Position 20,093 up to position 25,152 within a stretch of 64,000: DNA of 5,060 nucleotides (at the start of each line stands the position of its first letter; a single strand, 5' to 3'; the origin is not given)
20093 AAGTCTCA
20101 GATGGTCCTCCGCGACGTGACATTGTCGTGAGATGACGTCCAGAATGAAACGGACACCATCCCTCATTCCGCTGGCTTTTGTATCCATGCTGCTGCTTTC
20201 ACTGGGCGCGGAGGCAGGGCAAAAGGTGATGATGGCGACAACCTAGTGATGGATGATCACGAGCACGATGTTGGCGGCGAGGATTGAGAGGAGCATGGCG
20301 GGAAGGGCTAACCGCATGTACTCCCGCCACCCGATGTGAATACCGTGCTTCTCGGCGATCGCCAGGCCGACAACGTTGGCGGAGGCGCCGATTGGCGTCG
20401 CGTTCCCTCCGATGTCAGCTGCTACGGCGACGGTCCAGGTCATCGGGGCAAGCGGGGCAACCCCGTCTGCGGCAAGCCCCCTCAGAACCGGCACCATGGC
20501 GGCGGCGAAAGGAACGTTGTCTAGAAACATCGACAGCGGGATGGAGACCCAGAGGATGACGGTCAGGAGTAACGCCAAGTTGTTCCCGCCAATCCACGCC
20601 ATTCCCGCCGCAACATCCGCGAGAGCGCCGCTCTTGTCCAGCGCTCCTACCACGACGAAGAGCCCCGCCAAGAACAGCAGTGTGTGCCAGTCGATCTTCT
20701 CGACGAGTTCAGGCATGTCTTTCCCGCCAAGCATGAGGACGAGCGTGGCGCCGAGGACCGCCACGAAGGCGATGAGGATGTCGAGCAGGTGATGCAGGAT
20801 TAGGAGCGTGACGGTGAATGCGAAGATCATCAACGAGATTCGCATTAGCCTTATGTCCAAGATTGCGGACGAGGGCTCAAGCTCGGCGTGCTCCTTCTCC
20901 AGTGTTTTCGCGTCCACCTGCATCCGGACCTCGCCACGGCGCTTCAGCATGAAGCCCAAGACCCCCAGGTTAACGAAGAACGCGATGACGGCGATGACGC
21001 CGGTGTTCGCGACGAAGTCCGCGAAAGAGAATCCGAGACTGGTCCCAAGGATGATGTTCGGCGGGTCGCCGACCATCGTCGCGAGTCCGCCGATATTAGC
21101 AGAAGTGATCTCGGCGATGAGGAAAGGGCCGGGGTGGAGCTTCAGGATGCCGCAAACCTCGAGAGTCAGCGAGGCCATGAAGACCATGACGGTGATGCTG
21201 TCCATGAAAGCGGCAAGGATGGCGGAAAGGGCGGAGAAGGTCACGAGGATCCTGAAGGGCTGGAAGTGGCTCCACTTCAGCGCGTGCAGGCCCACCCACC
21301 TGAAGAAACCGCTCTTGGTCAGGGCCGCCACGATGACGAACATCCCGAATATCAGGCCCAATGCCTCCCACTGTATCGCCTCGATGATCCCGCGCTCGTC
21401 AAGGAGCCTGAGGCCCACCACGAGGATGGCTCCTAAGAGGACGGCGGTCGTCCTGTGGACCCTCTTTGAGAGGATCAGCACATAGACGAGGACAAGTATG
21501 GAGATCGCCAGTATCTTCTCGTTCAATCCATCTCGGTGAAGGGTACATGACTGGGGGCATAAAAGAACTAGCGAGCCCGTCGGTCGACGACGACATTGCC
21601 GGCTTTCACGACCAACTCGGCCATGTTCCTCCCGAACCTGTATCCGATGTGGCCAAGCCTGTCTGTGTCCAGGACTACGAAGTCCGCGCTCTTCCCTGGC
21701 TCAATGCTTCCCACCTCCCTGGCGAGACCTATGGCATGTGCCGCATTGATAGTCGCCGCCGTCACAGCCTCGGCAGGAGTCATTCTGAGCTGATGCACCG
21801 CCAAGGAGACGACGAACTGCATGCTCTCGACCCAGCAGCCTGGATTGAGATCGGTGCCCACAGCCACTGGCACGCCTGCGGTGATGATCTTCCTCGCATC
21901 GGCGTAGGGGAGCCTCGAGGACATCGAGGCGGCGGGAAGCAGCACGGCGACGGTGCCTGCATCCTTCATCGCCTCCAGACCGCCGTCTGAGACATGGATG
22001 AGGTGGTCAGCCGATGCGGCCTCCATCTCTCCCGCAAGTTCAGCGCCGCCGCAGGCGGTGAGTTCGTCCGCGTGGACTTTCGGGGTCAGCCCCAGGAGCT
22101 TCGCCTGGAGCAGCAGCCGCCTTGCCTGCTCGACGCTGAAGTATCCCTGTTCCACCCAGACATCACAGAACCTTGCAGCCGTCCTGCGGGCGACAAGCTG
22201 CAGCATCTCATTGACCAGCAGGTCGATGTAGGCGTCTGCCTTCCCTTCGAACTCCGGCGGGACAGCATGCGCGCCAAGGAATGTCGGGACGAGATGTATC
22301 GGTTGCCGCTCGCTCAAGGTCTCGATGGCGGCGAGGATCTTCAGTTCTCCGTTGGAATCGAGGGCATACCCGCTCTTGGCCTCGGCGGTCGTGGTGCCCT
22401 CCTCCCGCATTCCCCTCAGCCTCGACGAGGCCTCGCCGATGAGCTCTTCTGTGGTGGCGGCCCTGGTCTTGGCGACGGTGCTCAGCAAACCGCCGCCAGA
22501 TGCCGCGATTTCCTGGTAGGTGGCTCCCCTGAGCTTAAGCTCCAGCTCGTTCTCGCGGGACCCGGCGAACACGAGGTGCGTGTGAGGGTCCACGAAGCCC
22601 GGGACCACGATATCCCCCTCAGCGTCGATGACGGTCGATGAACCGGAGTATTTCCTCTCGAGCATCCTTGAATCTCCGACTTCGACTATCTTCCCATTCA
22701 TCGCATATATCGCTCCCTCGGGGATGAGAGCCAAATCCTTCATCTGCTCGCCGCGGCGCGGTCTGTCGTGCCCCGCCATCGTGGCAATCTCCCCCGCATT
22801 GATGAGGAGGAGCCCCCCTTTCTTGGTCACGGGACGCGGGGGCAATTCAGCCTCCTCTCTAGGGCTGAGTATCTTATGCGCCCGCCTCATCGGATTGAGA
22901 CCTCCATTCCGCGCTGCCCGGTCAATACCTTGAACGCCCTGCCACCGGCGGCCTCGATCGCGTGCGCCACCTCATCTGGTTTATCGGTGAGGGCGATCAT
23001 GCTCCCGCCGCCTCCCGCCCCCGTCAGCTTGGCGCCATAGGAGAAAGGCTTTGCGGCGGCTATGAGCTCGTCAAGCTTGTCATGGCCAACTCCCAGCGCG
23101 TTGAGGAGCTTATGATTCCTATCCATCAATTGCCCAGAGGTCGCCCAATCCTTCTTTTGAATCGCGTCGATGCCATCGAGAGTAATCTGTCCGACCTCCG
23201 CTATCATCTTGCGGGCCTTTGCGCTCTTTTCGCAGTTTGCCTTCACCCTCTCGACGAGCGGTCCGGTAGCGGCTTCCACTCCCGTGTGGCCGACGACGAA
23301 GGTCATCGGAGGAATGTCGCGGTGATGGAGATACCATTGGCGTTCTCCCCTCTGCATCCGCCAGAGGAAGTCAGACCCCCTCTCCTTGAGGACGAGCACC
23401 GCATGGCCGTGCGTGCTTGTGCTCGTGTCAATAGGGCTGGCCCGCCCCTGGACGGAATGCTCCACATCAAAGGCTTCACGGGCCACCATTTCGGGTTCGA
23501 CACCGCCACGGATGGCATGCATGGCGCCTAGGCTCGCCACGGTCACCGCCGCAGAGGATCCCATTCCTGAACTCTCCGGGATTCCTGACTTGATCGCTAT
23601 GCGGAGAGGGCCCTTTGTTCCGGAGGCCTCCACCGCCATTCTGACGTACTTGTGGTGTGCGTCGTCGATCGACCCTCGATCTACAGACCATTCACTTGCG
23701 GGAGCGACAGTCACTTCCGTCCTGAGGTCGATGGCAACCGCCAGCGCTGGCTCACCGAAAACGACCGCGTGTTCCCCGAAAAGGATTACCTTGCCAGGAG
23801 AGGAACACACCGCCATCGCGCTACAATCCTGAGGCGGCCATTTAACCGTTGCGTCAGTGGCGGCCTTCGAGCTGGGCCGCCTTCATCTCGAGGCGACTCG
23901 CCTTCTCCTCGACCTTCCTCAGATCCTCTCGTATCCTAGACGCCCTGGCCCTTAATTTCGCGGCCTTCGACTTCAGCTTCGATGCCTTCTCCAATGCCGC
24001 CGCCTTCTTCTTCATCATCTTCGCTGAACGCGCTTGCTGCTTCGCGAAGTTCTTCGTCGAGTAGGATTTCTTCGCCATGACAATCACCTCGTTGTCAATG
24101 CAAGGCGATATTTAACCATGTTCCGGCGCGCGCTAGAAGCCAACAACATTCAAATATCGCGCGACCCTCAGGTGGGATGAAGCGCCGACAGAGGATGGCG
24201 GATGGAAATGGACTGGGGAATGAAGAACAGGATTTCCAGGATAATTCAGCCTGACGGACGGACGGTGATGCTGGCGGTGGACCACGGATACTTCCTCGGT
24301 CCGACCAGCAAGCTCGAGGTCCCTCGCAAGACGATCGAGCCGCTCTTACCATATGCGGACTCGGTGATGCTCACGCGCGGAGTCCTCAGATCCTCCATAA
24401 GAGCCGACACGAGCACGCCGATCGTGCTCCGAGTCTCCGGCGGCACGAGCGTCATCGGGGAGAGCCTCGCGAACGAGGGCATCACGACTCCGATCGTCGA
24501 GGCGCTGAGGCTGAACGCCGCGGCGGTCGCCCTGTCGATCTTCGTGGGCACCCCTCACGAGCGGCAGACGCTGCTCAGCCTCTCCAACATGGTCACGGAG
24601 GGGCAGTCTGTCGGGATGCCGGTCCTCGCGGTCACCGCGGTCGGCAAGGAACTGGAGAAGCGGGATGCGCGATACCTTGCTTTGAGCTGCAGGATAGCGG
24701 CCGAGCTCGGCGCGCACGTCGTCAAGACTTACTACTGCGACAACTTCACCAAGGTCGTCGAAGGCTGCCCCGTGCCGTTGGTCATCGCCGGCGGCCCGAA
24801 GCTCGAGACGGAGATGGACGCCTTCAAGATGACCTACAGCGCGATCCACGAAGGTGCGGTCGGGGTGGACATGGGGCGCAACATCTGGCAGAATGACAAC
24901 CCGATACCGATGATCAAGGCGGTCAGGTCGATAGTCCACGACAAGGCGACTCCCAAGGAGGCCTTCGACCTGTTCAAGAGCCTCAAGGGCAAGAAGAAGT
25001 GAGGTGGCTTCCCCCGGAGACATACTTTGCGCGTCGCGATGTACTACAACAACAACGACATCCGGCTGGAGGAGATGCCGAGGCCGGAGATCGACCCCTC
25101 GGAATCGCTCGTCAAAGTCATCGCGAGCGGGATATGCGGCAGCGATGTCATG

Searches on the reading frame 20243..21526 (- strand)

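Call 40: search_protein_families(library=pfam, proteins=[window:20243-21526:-])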
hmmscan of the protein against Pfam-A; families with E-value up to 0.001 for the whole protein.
window:20243-21526:- (427 aa): 2 families
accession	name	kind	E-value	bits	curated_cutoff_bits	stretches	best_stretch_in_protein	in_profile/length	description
PF03600.22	CitMHS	-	5.5e-75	253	31.9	1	15-369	1-336/336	Citrate transporter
PF02040.21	ArsB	-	2.6e-11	44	22.2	1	8-416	5-417/423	Arsenical pump membrane protein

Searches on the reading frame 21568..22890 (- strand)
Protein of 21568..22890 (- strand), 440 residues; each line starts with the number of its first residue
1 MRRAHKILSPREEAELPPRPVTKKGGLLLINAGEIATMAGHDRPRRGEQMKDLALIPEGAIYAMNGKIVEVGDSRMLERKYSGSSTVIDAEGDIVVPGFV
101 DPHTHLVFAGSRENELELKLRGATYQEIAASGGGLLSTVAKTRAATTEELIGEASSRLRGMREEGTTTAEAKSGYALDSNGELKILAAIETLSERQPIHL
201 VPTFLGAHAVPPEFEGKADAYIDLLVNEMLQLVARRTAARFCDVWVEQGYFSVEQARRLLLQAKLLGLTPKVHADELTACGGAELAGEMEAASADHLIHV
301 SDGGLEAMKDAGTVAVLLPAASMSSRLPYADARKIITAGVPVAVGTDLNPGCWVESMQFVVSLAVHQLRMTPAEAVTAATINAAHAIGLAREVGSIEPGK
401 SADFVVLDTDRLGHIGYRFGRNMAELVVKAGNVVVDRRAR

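Call 41: search_protein_families(library=pfam, proteins=[window:21568-22890:-])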
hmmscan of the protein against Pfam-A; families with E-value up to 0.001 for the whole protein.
window:21568-22890:- (440 aa): 2 families
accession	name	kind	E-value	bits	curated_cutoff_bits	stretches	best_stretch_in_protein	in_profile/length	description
PF01979.26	Amidohydro_1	-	2.2e-25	90.1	25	1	273-434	175-345/345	Amidohydrolase family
PF07969.17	Amidohydro_3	-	2e-23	84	29.7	2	140-435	150-472/472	Amidohydrolase family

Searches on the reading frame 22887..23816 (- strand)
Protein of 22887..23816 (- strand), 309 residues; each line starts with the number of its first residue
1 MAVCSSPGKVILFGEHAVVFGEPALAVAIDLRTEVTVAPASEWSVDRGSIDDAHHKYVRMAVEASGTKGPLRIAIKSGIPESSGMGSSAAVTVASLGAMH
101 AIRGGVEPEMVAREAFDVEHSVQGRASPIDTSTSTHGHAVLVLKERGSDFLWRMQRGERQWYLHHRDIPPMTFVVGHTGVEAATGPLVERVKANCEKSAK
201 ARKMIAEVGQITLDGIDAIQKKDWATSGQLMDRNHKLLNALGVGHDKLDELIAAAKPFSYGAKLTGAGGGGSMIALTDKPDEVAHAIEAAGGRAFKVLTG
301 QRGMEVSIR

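Call 41: search_protein_families(library=pfam, proteins=[window:22887-23816:-])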
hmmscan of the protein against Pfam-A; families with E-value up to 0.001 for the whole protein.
window:22887-23816:- (309 aa): 3 families
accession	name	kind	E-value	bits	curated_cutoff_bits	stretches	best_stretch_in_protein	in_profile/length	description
PF08544.19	GHMP_kinases_C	-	3.5e-13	50.2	21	1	217-290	3-79/85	GHMP kinases C terminal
PF00288.32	GHMP_kinases_N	-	1.3e-12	48.2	22.3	1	62-137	11-86/87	GHMP kinases N terminal domain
PF10509.15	GalKase_gal_bdg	-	0.00017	21.5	23.1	1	3-39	13-49/49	Galactokinase galactose-binding signature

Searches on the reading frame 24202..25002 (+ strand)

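Call 41: search_protein_families(library=pfam, proteins=[window:24202-25002:+])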
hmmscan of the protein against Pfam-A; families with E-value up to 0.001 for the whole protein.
window:24202-25002:+ (266 aa): 1 family
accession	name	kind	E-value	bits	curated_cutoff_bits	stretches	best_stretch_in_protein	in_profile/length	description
PF01791.15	DeoC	-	4.9e-24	85.7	23.8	1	21-230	1-228/229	DeoC/LacD family aldolase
